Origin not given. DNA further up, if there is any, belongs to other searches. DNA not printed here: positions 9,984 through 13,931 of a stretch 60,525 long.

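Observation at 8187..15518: Single 2,443-aa polypeptide fusing ETF-QO (FixC/FixX), acyl-CoA dehydrogenase and both ETF subunits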

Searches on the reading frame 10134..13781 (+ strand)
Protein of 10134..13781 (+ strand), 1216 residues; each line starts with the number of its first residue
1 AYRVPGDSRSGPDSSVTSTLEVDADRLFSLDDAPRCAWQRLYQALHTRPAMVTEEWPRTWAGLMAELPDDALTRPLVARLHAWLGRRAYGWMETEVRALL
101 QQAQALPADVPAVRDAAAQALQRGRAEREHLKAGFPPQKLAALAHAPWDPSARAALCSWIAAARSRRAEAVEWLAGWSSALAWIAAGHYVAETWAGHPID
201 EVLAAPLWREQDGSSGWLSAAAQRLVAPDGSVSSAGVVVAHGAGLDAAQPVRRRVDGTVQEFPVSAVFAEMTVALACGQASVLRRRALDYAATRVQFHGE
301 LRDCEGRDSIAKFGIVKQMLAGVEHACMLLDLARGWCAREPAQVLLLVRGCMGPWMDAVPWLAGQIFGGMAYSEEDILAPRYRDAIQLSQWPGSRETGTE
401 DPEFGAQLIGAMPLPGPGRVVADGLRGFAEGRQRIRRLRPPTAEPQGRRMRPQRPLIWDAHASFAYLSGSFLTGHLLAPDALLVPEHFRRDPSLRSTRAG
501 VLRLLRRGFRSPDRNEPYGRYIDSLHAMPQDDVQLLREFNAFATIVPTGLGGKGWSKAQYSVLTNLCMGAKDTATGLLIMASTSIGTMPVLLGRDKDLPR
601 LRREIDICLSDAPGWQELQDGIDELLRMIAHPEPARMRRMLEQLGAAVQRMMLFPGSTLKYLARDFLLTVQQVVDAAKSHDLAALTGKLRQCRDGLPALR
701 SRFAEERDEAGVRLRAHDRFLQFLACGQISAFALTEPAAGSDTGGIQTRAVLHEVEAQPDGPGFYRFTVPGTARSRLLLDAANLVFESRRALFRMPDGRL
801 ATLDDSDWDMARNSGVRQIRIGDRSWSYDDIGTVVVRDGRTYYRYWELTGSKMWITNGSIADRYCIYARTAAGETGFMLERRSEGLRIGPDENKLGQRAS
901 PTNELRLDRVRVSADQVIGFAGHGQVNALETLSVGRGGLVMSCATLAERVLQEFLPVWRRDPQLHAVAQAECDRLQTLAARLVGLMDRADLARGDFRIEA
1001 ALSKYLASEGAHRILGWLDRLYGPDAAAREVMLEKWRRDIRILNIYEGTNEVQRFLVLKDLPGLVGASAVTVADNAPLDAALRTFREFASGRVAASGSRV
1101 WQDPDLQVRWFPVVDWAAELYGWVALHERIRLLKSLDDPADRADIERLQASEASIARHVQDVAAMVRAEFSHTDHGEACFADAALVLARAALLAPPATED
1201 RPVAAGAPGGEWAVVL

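Call 31: search_solved_structures(query=A2, max_evalue=0.001)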
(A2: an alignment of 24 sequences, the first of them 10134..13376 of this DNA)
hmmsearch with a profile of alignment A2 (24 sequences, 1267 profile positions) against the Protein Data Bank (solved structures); distinct sequences matched with E-value up to 0.001: 93 (the best 60 are shown).
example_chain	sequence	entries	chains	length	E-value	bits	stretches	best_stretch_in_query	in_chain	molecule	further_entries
3b96_A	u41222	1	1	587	3.6e-61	210.8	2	1020-1239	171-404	Very long-chain specific acyl-CoA dehydrogenase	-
2uxw_A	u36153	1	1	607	6.3e-61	210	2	1020-1239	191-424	VERY-LONG-CHAIN SPECIFIC ACYL-COA DEHYDROGENASE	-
7s7g_A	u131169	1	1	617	6.6e-61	209.9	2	1020-1239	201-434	Very long-chain specific acyl-CoA dehydrogenase, mitochondrial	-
8ca1_B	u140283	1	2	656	1.1e-60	209.2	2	1020-1239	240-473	Very long-chain specific acyl-CoA dehydrogenase, mitochondrial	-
6fah_C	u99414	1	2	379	9.4e-59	202.8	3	1020-1240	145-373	Caffeyl-CoA reductase-Etf complex subunit CarC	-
8phf_A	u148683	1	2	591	1.8e-58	201.9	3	1021-1238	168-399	Complex I assembly factor ACAD9, mitochondrial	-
8phe_A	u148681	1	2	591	2.3e-58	201.5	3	1021-1238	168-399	Complex I assembly factor ACAD9, mitochondrial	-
5ol2_C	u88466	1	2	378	1.1e-57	199.3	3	1022-1242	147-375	Acyl-CoA dehydrogenase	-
5lnx_A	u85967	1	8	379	3.4e-56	194.3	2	1022-1244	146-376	Acyl-CoA dehydrogenase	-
2z1q_A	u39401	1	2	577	6.7e-53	183.4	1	1021-1248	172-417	Acyl-CoA dehydrogenase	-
7y0a_A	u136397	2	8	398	9.5e-53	182.9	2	1022-1245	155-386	Short-chain specific acyl-CoA dehydrogenase, mitochondrial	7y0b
8sgs_A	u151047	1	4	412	1.5e-52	182.3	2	1022-1244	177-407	Short-chain specific acyl-CoA dehydrogenase, mitochondrial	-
1jqi_A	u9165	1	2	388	2.5e-52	181.5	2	1022-1244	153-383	short chain acyl-CoA dehydrogenase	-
9w60_A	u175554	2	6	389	6.1e-52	180.3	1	1020-1239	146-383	Butyryl CoA dehydrogenase apo protein | Butyryl CoA Dehydrogenase with FAD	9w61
4n5f_A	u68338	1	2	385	7.8e-52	179.9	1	1022-1243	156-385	Putative acyl-CoA dehydrogenase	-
4m9a_A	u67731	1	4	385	2.7e-50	174.8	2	1022-1243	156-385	Acyl-CoA dehydrogenase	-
1udy_A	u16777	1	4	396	7.1e-41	143.6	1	1022-1243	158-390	Acyl-CoA dehydrogenase, medium-chain specific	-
7szv_A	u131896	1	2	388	4.3e-36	127.7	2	1022-1243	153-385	Acyl-CoA dehydrogenase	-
2pg0_A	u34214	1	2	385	2e-26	95.7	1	1020-1243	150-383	Acyl-CoA dehydrogenase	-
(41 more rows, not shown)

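Call 73: predict_structure(alignment_id=A8)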
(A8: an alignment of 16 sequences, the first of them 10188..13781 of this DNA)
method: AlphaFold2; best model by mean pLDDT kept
length: 1198 residues; sequences in the alignment: 16
mean_pLDDT: 83.1   pTM: 0.80
mean pLDDT of the five models: 83.1, 82.0, 79.2, 79.2, 77.3
residues with pLDDT >= 90: 506; 70-90: 529; 50-70: 91; < 50: 72
segments of 3 or more residues with pLDDT < 50: 1-9, 90-97, 351-358, 717-727, 877-882, 1177-1198
pLDDT, mean of each block of 10 residues (from residue 1): 35 76 85 75 88 81 88 83 67 43 69 85 86 93 91 91 94 94 93 86 92 82 82 88 88 93 86 64 68 71 90 91 90 85 81 43 77 59 79 64 79 84 77 80 88 92 93 94 88 56 54 87 93 94 90 79 87 91 93 94 95 87 93 87 90 91 92 94 92 94 95 66 48 93 87 89 93 92 90 85 90 90 94 74 88 88 90 56 72 94 81 81 91 89 90 95 94 84 94 91 77 77 77 87 83 85 94 87 87 94 96 93 90 93 94 84 86 60 31 34
secondary structure, 60 per line:
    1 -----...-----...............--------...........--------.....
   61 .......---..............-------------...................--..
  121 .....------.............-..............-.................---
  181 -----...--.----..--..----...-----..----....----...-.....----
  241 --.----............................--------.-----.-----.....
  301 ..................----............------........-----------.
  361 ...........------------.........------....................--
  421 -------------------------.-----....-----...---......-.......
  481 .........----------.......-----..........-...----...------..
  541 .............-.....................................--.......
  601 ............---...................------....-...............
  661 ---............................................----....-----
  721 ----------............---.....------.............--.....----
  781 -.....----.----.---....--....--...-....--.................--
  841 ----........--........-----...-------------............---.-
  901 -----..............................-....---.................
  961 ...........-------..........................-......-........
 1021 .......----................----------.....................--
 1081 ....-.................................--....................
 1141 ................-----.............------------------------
elements in order (helices of 4 or more, strands of 3 or more residues): H14-28 H37-47 H56-67 H71-84 H98-116 H119-125 H132-144 H146-159 H161-177 E186-188 E206-208 E220-223 E232-236 H248-275 H296-318 H323-334 H341-348 H360-371 H384-392 H399-418 H452-455 H467-472 H474-489 H500-506 H512-521 H539-553 H555-591 H594-612 H616-634 H641-644 H646-660 H664-707 E712-715 E731-742 E746-750 E757-762 E766-769 E772-776 E782-786 E800-803 E806-809 E812-814 E816-819 E822-838 E845-852 E855-862 E868-870 E884-895 H906-935 H937-940 H944-970 H979-1004 H1006-1011 H1013-1027 H1032-1047 H1058-1078 H1081-1084 H1086-1118 H1121-1156 H1162-1174

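Call 75: fold_search(model_id=the predicted structure, library=pdb)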
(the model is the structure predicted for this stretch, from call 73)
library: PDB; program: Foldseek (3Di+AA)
matches with E <= 10: 574; with E <= 0.001: 271
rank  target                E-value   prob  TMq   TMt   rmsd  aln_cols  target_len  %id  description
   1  7s7g                  6.2e-15  1.00  0.33  0.67  10.3       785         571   19  Crystal Structure Analysis of Human VLCAD (released 2022-09-28)
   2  2uxw                  6.7e-15  1.00  0.33  0.67  10.3       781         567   19  Crystal structure of human very long chain acyl-CoA dehydrogenase (ACADVL) (released 2007-05-01)
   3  3b96                  1.3e-14  1.00  0.34  0.69  10.2       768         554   19  Structural Basis for Substrate Fatty-Acyl Chain Specificity: Crystal Structure of Human Very-Long-Chain Acyl-CoA Dehydro (released 2008-02-12)
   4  8ca1_A                2.4e-14  1.00  0.35  0.68   8.9       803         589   19  Cryo-EM structure of the ACADVL dimer from Mus musculus. (released 2023-12-20)
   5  8phf_A                2.2e-13  1.00  0.34  0.70   9.2       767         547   16  Cryo-EM structure of human ACAD9-S191A (released 2024-01-24)
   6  3owa_D                6.8e-13  1.00  0.34  0.66  11.0       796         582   16  Crystal Structure of Acyl-CoA Dehydrogenase complexed with FAD from Bacillus anthracis (released 2010-10-13)
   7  2z1q_A                1.3e-12  1.00  0.31  0.64  12.4       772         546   18  Crystal structure of acyl CoA dehydrogenase (released 2008-05-13)
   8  2z1q_B                1.3e-12  1.00  0.32  0.67  12.0       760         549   18  Crystal structure of acyl CoA dehydrogenase (released 2008-05-13)
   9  3owa_A                2.5e-12  1.00  0.36  0.69   9.9       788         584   16  Crystal Structure of Acyl-CoA Dehydrogenase complexed with FAD from Bacillus anthracis (released 2010-10-13)
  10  3owa_C                2.8e-12  1.00  0.33  0.63  11.2       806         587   16  Crystal Structure of Acyl-CoA Dehydrogenase complexed with FAD from Bacillus anthracis (released 2010-10-13)
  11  8phe_A                4.9e-12  1.00  0.33  0.68  11.1       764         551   16  ACAD9-WT in complex with ECSIT-CTER (released 2024-01-24)
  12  3owa_B                4.9e-12  1.00  0.33  0.65  11.7       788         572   16  Crystal Structure of Acyl-CoA Dehydrogenase complexed with FAD from Bacillus anthracis (released 2010-10-13)
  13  9w61_D                1.3e-10  1.00  0.26  0.75   8.9       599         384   18  Butyryl CoA dehydrogenase with FAD (released 2025-11-26)
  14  9w61_B                1.4e-10  1.00  0.25  0.73   8.8       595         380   18  Butyryl CoA dehydrogenase with FAD (released 2025-11-26)
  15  9w60_A                1.6e-10  1.00  0.26  0.74   8.8       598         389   18  Butyryl CoA dehydrogenase (released 2025-12-10)
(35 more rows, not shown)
